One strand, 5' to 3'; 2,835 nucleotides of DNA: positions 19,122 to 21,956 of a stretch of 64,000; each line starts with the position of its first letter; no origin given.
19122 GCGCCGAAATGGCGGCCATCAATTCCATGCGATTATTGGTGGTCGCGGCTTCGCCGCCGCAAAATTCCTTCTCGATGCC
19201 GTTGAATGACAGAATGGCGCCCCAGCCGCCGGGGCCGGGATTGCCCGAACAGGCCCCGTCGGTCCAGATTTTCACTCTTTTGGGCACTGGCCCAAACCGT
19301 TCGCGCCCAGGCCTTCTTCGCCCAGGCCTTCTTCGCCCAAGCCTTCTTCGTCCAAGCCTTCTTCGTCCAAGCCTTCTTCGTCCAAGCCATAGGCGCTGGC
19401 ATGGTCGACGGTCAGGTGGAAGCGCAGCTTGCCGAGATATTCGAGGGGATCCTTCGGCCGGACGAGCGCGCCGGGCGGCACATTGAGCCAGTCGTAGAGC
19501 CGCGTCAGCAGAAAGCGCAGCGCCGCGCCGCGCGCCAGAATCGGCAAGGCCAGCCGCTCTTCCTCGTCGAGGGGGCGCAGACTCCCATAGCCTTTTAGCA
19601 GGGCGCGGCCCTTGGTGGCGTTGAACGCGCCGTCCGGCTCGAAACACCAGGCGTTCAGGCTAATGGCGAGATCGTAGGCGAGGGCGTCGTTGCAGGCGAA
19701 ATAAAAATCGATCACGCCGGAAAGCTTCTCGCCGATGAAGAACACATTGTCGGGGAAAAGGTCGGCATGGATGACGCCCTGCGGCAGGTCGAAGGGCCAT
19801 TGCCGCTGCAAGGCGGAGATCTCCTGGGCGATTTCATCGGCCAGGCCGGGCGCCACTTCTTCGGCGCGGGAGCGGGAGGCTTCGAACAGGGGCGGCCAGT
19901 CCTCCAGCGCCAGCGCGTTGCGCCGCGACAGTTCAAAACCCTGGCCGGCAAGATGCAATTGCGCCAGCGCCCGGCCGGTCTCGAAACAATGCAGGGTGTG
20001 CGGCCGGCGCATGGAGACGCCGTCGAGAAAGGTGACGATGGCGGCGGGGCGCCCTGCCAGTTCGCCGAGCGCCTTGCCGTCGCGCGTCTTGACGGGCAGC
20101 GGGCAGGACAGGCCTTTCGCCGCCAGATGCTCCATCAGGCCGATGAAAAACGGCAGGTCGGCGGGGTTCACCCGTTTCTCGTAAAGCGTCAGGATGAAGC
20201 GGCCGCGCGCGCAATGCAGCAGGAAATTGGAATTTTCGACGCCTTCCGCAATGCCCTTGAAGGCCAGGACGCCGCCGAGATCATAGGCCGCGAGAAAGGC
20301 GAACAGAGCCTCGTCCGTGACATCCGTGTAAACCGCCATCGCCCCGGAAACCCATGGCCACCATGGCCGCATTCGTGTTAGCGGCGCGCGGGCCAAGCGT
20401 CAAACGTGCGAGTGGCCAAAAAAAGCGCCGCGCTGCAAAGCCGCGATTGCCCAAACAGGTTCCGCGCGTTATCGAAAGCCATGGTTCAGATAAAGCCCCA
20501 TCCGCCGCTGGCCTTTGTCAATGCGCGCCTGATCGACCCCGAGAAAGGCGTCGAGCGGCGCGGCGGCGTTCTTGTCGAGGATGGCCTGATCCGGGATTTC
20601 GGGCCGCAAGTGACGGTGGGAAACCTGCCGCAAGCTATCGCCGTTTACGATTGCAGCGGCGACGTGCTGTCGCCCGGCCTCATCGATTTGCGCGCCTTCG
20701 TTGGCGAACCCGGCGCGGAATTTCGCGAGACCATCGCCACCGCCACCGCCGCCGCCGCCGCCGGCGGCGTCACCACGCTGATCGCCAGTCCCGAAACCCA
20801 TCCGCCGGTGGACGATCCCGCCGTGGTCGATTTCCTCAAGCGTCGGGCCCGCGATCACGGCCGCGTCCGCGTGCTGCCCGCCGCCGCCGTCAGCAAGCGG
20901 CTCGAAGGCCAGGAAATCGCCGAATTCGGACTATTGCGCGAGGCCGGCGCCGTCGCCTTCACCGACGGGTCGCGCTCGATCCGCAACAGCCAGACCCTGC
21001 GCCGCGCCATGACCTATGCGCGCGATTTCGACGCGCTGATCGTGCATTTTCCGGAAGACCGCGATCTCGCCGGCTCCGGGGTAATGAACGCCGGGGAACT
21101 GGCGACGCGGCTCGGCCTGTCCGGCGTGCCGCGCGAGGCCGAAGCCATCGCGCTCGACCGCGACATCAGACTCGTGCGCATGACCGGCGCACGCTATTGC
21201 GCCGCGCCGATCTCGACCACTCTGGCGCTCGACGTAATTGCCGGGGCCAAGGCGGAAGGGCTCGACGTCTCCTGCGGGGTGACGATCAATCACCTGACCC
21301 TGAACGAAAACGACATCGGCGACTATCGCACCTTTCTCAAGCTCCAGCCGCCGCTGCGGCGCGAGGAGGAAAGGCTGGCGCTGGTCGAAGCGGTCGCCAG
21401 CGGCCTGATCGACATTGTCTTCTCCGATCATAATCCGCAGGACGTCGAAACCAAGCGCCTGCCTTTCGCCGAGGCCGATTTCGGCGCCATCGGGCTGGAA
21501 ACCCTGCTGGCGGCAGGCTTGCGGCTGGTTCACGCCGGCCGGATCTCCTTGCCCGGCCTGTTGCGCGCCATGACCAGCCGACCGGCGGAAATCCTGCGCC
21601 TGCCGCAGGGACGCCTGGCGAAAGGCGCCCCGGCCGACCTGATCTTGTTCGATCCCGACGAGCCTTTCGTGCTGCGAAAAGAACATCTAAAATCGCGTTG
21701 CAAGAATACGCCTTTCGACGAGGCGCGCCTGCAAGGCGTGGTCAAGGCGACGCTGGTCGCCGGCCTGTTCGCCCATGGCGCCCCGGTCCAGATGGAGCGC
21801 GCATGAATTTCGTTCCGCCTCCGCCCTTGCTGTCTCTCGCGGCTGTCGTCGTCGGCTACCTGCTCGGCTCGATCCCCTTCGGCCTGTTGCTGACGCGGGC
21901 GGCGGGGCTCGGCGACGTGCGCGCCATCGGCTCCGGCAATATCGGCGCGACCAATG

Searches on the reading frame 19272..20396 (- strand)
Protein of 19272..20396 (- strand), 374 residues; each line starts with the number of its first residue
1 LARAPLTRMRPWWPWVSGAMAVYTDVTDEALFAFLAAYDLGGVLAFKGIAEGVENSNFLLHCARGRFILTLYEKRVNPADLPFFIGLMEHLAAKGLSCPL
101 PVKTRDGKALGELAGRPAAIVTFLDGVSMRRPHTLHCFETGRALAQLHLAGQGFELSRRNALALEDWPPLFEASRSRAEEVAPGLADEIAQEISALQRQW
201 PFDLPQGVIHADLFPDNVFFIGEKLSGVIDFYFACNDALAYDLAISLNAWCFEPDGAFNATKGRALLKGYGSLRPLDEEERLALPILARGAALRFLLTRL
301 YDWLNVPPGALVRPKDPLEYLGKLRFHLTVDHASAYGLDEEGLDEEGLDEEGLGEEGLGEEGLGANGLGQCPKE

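Call 57: search_protein_families(library=pfam, proteins=[window:19272-20396:-], max_evalue=0.00001)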
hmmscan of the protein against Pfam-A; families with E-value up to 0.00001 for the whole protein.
window:19272-20396:- (374 aa): 1 family
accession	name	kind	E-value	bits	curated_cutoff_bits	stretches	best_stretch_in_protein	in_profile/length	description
PF01636.29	APH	-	1.4e-47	162.9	23.2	1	46-276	2-239/239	Phosphotransferase enzyme family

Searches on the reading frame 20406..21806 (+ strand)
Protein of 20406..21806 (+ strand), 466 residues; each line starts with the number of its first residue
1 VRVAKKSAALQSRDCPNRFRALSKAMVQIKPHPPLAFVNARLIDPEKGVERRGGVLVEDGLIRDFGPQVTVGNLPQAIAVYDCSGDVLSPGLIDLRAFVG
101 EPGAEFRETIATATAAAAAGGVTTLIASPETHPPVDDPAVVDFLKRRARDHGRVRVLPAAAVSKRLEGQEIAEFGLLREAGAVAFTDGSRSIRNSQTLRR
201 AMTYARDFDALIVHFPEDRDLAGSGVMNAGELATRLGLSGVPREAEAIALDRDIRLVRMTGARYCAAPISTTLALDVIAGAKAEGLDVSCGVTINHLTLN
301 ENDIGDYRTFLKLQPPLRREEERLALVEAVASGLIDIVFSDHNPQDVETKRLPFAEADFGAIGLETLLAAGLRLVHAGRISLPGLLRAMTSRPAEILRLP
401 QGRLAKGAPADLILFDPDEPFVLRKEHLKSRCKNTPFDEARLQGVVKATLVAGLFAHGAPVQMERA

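Call 57: search_protein_families(library=pfam, proteins=[window:20406-21806:+], max_evalue=0.00001)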
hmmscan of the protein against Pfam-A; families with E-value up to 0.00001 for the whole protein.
window:20406-21806:+ (466 aa): 2 families
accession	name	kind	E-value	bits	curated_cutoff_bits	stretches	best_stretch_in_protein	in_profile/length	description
PF01979.26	Amidohydro_1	-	5.7e-13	49.3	25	1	88-453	2-342/345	Amidohydrolase family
PF07969.17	Amidohydro_3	-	1.3e-08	35.2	29.7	1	378-453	405-468/472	Amidohydrolase family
